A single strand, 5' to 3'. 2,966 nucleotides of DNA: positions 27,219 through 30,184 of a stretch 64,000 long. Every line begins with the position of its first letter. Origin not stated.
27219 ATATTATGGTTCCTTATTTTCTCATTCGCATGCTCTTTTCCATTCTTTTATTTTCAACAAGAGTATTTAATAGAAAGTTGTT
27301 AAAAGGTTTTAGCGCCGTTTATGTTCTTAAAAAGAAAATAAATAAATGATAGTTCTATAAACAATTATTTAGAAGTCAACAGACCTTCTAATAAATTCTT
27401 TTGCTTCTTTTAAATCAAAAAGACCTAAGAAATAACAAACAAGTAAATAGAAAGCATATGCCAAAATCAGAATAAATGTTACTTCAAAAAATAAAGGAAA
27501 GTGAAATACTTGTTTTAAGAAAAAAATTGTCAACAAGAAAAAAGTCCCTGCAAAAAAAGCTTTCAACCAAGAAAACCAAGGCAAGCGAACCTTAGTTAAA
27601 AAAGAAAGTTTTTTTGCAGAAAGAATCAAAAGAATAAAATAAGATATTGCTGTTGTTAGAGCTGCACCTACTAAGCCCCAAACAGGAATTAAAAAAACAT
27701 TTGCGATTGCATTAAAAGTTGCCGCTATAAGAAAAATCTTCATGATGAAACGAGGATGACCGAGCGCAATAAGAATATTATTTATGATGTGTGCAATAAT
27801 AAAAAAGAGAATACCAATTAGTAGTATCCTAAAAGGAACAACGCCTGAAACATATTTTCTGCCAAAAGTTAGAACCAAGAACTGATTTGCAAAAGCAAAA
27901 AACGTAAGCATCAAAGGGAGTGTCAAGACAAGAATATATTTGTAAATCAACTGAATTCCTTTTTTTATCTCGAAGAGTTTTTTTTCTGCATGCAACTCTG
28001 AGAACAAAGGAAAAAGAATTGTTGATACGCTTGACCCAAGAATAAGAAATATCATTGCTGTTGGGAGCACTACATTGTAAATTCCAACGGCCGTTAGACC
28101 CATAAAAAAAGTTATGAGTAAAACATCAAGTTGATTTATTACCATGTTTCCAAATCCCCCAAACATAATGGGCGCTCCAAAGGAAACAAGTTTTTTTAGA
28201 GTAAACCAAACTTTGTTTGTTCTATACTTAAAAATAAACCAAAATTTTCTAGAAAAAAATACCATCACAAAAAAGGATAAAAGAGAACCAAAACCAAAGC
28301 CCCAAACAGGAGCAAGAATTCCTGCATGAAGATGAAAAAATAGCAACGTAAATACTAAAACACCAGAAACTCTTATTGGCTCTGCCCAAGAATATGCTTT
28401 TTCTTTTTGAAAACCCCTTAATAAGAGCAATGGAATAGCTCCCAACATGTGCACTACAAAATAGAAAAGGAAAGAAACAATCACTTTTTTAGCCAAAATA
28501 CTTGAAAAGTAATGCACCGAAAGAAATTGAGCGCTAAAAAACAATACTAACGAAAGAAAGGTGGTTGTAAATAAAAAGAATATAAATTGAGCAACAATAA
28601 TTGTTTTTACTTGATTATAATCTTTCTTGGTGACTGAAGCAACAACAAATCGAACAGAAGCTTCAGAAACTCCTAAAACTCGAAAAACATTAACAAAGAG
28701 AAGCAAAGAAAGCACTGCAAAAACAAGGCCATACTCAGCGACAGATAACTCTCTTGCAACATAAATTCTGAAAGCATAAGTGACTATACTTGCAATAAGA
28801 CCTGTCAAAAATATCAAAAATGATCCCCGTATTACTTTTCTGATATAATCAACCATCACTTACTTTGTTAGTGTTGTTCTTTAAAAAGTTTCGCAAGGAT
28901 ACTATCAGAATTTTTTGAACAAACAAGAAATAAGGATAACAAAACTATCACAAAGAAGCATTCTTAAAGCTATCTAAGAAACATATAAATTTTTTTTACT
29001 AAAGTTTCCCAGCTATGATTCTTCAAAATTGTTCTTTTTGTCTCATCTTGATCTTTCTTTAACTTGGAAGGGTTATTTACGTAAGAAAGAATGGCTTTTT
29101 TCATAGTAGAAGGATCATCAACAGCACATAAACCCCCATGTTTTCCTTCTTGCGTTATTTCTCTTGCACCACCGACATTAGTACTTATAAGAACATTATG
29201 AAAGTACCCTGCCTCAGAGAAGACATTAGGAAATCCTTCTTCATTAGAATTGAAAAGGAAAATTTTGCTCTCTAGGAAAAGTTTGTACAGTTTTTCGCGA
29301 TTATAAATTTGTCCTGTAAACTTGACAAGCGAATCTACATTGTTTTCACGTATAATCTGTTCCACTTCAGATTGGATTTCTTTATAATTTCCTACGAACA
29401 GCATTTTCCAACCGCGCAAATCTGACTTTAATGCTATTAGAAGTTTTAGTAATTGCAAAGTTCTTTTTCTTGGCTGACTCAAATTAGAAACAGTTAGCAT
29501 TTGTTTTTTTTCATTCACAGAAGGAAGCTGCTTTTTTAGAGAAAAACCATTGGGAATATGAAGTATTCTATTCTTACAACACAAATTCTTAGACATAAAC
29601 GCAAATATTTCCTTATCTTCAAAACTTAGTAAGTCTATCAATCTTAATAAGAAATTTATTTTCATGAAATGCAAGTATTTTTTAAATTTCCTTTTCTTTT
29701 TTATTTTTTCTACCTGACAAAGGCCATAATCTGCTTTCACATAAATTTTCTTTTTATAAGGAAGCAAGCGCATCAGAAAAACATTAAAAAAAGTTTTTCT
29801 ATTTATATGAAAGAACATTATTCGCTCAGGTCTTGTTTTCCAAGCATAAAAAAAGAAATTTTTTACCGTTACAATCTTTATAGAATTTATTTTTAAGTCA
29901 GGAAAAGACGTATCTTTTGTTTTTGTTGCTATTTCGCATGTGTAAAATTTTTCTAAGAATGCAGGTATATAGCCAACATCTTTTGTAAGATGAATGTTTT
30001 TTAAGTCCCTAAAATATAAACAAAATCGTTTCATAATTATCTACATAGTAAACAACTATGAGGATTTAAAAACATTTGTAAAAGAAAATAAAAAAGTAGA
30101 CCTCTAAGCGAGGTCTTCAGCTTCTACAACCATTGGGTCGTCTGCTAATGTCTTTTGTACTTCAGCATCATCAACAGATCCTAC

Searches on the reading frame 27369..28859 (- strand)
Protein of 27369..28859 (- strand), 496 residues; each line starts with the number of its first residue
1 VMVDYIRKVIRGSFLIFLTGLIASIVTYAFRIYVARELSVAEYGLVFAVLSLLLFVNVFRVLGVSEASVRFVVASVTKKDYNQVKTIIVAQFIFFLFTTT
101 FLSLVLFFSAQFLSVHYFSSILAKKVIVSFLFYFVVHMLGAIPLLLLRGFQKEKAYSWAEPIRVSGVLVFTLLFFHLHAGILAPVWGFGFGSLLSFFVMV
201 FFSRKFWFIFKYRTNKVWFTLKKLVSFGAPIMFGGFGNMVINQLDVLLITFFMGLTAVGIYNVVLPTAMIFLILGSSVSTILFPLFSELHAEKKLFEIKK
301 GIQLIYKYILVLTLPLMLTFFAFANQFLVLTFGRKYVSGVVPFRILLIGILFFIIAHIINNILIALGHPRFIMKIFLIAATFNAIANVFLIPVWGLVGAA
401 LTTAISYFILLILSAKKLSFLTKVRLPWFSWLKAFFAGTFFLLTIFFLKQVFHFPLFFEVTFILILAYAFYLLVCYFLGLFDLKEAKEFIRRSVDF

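Call 19: search_protein_families(library=pfam, proteins=[window:27369-28859:-], max_evalue=0.00001)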
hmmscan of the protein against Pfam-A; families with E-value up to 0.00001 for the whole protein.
window:27369-28859:- (496 aa): 3 families
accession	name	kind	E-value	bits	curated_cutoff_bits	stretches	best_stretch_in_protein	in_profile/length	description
PF01943.22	Polysacc_synt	-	4.9e-26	92.2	28.2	1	10-290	2-274/274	Polysaccharide biosynthesis protein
PF13440.11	Polysacc_synt_3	-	1.2e-19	71.1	23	1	34-338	2-290/293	Polysaccharide biosynthesis protein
PF03023.19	MurJ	-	1.1e-07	31.2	27.4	1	91-453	57-437/451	Lipid II flippase MurJ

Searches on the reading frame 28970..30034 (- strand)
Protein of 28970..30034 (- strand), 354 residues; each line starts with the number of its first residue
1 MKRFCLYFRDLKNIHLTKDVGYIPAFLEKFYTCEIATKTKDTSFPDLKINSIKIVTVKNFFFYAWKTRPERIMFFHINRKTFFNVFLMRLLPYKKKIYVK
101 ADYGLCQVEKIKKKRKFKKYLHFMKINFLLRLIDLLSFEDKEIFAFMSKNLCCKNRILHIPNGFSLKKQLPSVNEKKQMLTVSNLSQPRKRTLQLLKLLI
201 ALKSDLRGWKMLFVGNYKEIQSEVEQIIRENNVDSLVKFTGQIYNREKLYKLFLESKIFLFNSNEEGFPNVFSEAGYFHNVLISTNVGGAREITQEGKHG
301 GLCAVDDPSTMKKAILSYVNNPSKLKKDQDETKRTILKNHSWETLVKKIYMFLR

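Call 19: search_protein_families(library=pfam, proteins=[window:28970-30034:-], max_evalue=0.00001)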
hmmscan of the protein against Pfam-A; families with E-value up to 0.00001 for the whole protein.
window:28970-30034:- (354 aa): 2 families
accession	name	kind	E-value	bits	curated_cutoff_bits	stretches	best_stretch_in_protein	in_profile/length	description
PF00534.26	Glycos_transf_1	-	1.2e-21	77.5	26.4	1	167-331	6-167/172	Glycosyl transferases group 1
PF13692.12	Glyco_trans_1_4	-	1.6e-19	71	27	1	177-320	2-141/142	Glycosyl transferases group 1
